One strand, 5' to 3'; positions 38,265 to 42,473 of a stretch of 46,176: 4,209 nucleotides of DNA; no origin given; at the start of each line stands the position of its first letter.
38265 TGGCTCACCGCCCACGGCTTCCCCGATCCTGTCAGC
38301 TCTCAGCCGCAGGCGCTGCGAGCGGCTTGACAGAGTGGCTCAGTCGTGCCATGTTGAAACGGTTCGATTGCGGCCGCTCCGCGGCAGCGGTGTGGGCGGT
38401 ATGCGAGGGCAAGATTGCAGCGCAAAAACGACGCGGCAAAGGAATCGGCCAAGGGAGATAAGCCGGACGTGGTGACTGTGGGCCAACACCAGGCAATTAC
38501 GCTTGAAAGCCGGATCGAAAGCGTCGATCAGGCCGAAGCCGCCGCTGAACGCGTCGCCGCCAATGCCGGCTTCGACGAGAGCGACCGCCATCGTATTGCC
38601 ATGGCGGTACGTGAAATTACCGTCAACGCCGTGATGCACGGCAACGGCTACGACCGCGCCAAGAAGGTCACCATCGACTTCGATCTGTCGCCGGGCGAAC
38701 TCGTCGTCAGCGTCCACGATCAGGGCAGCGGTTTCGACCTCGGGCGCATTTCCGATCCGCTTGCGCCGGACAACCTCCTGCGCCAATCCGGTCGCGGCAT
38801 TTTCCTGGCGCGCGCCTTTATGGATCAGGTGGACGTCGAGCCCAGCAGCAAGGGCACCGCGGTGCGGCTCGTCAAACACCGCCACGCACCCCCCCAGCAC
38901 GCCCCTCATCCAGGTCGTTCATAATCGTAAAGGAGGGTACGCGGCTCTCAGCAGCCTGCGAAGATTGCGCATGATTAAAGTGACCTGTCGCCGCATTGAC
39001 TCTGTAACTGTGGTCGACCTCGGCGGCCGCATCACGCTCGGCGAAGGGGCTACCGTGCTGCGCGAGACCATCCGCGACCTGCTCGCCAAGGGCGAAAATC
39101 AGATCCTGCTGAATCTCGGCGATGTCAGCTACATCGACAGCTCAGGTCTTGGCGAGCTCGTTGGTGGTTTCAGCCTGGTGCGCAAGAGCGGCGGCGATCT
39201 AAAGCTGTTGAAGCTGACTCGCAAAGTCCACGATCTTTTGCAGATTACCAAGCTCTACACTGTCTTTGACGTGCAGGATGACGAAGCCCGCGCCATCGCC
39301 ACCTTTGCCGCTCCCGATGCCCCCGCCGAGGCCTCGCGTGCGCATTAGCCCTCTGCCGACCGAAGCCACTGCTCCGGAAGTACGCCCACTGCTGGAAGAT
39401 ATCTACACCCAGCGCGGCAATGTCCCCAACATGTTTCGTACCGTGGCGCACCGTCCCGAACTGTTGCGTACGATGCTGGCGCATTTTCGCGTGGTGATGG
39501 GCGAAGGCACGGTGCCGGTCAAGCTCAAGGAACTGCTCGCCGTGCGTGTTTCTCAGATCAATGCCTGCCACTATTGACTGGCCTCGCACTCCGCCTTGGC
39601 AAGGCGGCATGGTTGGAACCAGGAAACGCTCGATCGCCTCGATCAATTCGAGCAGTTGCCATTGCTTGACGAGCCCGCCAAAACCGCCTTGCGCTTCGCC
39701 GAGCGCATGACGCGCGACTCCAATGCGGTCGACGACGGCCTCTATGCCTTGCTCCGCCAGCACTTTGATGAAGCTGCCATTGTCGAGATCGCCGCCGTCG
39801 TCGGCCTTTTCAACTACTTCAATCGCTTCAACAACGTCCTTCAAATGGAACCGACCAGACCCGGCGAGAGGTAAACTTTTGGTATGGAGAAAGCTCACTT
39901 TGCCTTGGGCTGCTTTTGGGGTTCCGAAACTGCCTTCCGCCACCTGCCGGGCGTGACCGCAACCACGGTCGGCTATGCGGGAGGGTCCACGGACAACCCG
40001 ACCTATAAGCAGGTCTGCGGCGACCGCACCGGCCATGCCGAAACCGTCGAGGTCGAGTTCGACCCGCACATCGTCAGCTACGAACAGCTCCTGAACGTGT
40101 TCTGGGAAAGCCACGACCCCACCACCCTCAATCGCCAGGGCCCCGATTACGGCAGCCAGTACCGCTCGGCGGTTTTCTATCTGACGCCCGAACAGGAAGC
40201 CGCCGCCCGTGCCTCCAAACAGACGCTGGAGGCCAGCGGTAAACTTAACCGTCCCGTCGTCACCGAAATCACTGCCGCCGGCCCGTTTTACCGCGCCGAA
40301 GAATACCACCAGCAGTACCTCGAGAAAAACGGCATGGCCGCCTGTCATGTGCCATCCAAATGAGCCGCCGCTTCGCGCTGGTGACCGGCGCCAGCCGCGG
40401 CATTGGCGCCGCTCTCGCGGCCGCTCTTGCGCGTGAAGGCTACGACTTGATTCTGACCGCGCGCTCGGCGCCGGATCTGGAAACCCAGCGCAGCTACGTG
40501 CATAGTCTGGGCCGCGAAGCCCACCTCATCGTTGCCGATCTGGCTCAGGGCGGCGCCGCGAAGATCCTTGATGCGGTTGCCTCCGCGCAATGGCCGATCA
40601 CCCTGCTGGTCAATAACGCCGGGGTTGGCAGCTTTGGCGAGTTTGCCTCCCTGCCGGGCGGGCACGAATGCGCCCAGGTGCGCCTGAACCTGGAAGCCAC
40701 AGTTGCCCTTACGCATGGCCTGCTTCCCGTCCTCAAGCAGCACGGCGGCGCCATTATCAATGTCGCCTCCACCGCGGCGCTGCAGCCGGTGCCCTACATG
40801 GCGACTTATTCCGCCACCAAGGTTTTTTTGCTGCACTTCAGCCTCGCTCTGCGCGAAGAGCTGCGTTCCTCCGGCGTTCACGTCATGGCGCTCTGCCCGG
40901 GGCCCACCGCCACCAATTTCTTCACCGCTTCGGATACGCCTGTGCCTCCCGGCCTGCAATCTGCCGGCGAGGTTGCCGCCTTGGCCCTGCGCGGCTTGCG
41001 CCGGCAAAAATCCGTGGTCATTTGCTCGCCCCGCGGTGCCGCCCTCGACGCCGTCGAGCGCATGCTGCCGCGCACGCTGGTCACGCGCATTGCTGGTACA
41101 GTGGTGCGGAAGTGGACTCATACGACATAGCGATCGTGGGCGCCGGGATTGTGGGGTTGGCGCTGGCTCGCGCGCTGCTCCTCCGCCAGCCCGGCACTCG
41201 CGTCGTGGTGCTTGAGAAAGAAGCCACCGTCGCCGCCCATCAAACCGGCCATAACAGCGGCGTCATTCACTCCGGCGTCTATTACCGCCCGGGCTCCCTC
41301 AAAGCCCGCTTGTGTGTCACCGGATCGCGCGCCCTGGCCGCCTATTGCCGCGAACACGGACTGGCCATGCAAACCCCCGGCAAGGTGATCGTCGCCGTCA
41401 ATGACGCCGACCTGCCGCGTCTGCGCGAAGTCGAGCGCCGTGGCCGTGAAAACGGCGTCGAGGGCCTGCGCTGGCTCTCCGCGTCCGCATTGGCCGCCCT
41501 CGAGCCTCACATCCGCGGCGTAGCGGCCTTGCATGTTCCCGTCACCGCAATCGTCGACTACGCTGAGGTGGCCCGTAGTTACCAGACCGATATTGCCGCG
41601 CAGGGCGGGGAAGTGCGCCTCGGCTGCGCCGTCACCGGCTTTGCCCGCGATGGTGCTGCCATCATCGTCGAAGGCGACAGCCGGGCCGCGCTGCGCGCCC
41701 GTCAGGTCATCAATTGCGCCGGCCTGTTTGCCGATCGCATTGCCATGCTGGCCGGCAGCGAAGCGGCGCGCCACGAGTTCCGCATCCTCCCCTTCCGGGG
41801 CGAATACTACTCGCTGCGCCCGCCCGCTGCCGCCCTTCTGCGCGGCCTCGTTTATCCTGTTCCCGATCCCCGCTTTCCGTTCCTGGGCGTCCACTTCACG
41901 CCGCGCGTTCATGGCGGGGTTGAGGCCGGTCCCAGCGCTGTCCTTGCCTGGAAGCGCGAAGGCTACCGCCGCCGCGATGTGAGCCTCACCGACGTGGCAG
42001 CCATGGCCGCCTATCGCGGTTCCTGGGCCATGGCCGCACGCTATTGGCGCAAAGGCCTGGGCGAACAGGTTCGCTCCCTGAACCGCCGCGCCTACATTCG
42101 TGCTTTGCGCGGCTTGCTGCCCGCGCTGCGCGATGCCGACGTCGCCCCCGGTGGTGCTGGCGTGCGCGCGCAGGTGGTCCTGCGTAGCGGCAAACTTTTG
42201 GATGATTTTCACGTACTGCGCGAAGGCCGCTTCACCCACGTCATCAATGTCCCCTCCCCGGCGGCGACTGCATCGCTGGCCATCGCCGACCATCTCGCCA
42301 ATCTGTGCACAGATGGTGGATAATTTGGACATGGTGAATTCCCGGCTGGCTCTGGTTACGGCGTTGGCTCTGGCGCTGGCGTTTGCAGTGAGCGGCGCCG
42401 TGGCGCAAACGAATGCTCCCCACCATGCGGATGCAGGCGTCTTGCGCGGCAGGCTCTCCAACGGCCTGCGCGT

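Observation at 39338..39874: Split AhpD/CMD-family ORF is best read as a selenoprotein with a C-x-x-U redox centre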

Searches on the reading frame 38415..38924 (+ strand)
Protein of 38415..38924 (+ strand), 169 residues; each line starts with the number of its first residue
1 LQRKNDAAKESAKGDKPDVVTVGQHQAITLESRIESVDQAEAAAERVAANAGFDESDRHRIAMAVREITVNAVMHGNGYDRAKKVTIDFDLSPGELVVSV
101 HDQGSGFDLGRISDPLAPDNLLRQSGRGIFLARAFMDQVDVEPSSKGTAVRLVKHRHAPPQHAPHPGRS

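Call 7: search_protein_families(library=pfam, proteins=[window:38415-38924:+], max_evalue=0.01)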
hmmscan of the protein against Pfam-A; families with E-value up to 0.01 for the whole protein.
window:38415-38924:+ (169 aa): 2 families
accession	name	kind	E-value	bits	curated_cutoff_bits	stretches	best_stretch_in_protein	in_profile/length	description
PF13581.12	HATPase_c_2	-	4.5e-27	95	27.4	1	31-154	2-127/127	Histidine kinase-like ATPase domain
PF02518.31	HATPase_c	-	3e-06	28.1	26.4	1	57-152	2-105/111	Histidine kinase-, DNA gyrase B-, and HSP90-like ATPase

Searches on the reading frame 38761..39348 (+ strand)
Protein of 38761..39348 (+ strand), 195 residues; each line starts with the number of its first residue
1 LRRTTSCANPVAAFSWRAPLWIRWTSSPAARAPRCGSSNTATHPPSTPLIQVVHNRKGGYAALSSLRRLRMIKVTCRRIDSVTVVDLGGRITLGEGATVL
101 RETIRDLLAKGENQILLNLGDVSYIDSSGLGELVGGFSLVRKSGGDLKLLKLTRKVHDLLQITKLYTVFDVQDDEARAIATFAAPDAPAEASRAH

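Call 7: search_protein_families(library=pfam, proteins=[window:38761-39348:+], max_evalue=0.01)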
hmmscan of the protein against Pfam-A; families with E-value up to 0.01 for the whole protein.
window:38761-39348:+ (195 aa): 2 families
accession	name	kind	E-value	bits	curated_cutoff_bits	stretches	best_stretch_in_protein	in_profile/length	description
PF01740.26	STAS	-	4e-13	49.5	22.6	1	77-178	5-106/106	STAS domain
PF13466.11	STAS_2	-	2.3e-08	34.5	29.2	1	85-163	1-77/80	STAS domain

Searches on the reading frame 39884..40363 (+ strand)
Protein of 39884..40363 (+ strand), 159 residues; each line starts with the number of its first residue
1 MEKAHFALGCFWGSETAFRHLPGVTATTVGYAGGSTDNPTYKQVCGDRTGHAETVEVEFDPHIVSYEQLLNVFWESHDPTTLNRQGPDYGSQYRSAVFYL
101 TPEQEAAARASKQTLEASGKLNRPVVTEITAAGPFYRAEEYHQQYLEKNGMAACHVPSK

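Call 7: search_protein_families(library=pfam, proteins=[window:39884-40363:+], max_evalue=0.01)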
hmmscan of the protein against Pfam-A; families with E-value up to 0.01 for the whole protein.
window:39884-40363:+ (159 aa): 1 family
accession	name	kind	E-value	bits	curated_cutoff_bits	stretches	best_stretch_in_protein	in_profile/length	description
PF01625.27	PMSR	-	3.4e-65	219.4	23.7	1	3-155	1-153/153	Peptide methionine sulfoxide reductase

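Call 44: find_encoding_contigs(protein=window:39884-40363:+, flank=2000, max_places=4)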
Protein window:39884-40363:+ (159 aa): 2 contigs read that carry it; 2 places shown.
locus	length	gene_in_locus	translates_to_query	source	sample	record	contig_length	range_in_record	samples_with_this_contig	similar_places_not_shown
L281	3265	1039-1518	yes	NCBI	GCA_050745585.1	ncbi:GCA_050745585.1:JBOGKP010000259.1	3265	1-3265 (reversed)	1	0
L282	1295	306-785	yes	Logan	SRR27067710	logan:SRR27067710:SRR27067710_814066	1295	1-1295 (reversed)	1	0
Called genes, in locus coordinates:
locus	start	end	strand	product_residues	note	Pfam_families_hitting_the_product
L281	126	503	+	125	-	PF01740:STAS, PF13466:STAS_2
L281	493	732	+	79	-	PF02627:CMD (weak)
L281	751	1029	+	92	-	-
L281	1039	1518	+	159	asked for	PF01625:PMSR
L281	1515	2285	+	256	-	PF00106:adh_short, PF08659:KR (weak), PF13561:adh_short_C2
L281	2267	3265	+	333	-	PF01266:DAO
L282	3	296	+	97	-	?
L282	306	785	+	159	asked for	PF01625:PMSR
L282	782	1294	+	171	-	?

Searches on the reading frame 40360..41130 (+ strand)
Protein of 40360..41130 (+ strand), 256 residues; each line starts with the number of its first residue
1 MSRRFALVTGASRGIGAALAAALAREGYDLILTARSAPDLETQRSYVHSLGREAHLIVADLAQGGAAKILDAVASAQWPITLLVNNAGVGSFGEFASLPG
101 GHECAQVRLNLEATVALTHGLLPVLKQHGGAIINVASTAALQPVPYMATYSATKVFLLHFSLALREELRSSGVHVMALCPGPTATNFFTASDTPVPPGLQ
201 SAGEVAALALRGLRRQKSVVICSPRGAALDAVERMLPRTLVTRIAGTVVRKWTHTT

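Call 7: search_protein_families(library=pfam, proteins=[window:40360-41130:+], max_evalue=0.01)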
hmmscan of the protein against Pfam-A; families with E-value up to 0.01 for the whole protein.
window:40360-41130:+ (256 aa): 4 families
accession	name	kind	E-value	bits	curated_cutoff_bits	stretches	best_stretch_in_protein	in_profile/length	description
PF00106.31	adh_short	-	3.3e-41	141.4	26.6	1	5-190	2-189/195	short chain dehydrogenase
PF13561.12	adh_short_C2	-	2.5e-24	86.6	27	1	10-189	1-182/236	Enoyl-(Acyl carrier protein) reductase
PF08659.16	KR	-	2.4e-07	31.3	22.6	1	7-178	4-173/180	KR domain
PF01370.27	Epimerase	-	9.6e-05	22.3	20.9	1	6-100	1-85/240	NAD dependent epimerase/dehydratase family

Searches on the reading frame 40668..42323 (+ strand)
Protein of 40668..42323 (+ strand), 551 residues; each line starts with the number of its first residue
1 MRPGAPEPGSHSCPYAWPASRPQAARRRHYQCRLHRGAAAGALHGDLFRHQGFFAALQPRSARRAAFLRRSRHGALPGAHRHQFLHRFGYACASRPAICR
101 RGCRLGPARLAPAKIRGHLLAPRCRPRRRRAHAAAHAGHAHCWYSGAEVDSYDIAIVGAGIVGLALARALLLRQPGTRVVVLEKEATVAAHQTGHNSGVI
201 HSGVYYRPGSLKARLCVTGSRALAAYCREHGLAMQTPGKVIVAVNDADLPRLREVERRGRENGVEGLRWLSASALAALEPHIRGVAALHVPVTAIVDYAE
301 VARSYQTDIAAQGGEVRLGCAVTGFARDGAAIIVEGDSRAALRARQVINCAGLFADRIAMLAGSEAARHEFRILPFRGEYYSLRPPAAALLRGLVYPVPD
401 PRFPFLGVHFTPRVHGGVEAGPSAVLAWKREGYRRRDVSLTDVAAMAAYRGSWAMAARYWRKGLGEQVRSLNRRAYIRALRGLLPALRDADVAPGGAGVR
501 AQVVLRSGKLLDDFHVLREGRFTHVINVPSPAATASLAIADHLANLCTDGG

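Call 18: search_protein_families(library=pfam, proteins=[window:40668-42323:+], max_evalue=0.00001)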
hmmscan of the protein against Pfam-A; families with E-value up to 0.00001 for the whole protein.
window:40668-42323:+ (551 aa): 1 family
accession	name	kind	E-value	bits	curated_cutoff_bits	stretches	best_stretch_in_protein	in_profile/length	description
PF01266.30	DAO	-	1.1e-55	190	27.9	1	153-546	1-353/353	FAD dependent oxidoreductase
